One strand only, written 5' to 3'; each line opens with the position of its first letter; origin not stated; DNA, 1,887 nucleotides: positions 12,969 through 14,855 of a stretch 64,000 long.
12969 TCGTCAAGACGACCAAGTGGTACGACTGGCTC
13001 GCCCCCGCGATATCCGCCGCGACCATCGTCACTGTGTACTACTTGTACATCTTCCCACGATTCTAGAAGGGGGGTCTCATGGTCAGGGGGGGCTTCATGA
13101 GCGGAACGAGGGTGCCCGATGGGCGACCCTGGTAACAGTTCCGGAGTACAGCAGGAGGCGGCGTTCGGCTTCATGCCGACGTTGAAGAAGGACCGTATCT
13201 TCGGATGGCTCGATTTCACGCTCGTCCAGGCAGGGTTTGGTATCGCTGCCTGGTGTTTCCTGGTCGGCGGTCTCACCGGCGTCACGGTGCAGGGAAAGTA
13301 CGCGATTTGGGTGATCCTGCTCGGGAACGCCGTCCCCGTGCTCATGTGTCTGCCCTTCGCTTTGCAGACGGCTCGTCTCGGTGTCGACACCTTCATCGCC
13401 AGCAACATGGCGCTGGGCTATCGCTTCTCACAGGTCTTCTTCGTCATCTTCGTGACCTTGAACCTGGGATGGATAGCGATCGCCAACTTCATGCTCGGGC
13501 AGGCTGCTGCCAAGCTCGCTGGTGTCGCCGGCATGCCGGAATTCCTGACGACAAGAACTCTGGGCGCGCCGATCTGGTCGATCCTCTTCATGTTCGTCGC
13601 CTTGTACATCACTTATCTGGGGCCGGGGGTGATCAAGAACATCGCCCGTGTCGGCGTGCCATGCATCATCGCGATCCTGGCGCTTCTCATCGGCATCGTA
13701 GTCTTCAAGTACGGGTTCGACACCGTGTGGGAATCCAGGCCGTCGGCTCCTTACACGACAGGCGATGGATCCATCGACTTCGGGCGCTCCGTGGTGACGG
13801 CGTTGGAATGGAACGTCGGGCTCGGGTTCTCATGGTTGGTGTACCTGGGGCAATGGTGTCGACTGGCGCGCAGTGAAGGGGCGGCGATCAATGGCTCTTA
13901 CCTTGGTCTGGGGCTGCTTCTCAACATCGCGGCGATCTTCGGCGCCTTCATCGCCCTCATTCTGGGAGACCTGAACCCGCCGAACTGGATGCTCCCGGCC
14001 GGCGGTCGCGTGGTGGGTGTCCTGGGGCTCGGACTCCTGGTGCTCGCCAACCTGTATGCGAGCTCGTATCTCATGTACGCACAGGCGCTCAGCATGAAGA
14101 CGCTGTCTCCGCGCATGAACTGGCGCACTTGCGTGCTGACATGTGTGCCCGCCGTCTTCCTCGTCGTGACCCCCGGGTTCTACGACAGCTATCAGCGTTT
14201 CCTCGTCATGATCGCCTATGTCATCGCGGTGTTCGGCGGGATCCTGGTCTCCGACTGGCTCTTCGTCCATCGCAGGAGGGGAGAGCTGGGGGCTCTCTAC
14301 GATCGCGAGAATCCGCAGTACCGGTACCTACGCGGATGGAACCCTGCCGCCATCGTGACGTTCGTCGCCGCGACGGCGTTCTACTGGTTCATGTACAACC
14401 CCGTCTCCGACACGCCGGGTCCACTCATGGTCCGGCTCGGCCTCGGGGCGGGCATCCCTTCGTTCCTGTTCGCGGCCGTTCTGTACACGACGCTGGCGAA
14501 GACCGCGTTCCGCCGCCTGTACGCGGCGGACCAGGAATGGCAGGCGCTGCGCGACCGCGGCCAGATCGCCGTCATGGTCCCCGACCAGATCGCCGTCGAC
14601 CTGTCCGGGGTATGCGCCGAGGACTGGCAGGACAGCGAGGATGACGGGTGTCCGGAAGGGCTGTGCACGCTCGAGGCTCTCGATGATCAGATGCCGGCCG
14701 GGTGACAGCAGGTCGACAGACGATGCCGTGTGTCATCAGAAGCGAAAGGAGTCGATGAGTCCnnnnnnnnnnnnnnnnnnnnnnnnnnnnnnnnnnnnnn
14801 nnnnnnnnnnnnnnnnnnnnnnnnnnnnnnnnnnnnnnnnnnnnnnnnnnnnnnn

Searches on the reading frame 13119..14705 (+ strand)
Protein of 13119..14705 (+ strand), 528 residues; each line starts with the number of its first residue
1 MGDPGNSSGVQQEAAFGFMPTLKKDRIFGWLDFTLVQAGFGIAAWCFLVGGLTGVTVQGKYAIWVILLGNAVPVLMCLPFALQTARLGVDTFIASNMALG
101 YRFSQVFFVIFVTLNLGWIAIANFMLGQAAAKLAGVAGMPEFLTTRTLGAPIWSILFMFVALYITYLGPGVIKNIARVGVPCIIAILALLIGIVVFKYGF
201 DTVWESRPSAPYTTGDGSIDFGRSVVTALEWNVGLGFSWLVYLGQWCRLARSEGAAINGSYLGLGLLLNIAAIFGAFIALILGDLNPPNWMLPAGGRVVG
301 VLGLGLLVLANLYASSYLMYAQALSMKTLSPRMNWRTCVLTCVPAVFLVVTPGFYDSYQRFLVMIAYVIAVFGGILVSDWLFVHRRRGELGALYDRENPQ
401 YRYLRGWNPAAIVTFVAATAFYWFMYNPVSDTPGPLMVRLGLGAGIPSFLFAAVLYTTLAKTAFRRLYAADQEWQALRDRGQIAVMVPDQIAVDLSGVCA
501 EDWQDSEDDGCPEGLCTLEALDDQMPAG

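Call 9: search_protein_families(library=pfam, proteins=[window:13119-14705:+], max_evalue=0.001)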
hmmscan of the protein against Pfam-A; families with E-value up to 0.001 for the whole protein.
window:13119-14705:+ (528 aa): 1 family
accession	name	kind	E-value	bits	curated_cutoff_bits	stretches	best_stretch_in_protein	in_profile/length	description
PF02133.21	Transp_cyt_pur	-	3.8e-13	49.5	23.5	1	57-441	39-433/440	Permease for cytosine/purines, uracil, thiamine, allantoin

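Call 29: search_protein_families(library=ncbifam, proteins=[window:13119-14705:+], max_evalue=0.001)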
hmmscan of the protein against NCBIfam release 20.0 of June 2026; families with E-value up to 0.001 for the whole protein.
window:13119-14705:+ (528 aa): 3 families
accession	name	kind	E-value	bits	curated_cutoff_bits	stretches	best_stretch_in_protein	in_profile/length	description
TIGR02358.1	thia_cytX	hypoth_equivalog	1.7e-14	53.8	309.85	1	46-459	16-385/386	putative hydroxymethylpyrimidine transporter CytX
TIGR00800.1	ncs1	subfamily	1.6e-13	50.2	353.1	1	17-422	3-430/447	NCS1 family nucleobase:cation symporter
NF008241.0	PRK11017.1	equivalog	7.5e-09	34.8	326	1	19-387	10-350/416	cytosine permease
